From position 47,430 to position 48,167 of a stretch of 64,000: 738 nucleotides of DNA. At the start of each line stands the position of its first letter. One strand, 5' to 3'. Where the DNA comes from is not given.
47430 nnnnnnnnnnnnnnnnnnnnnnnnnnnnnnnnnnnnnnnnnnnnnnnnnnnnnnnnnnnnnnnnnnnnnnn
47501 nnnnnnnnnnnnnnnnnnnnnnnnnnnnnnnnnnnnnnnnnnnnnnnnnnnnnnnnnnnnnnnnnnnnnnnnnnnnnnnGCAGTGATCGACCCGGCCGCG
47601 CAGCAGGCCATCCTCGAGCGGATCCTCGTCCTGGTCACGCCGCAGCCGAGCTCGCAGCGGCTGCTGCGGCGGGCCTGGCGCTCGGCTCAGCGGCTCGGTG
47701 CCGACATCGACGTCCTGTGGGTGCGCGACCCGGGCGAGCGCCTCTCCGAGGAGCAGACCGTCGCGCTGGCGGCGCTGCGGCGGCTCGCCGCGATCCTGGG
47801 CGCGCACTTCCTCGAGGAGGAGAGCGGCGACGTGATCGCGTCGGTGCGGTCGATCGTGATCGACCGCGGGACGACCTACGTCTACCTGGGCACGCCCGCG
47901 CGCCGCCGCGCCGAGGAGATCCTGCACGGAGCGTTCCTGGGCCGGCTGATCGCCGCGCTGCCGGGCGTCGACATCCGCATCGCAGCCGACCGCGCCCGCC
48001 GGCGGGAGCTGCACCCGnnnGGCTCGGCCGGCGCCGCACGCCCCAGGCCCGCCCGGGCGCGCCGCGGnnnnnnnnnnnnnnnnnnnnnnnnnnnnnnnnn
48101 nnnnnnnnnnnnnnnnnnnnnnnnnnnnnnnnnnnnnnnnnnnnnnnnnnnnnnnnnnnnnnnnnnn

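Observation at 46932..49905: KdpD sensor kinase encoded as three overlapping genes with an extra Usp module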

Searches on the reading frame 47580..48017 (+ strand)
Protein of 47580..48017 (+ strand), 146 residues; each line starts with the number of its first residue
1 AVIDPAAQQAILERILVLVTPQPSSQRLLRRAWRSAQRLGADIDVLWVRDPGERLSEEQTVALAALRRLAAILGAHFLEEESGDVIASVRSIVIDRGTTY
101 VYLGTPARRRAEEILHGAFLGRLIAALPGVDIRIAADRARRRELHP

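Call 72: search_protein_families(library=pfam, proteins=[window:47580-48017:+], max_evalue=10)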
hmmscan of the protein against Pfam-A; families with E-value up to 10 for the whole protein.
window:47580-48017:+ (146 aa): 2 families
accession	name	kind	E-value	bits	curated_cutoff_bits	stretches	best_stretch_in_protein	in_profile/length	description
PF00582.32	Usp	-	5.2e-06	27.5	24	1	13-65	3-55/141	Universal stress protein family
PF21214.3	SelB_WH_2nd_bact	-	7.1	7.1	27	1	32-74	8-48/59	Selenocysteine-specific elongation factor, winged helix domain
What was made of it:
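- On Split KdpD (serine-kinase chain + histidine-kinase chain): Usp PF00582 scores 27.5 bits (threshold 24) on residues 217-362 scanned alone (call 72).
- Checked: The Usp domain scores 27.5 bits when scanned alone, above the gathering threshold (call 72).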
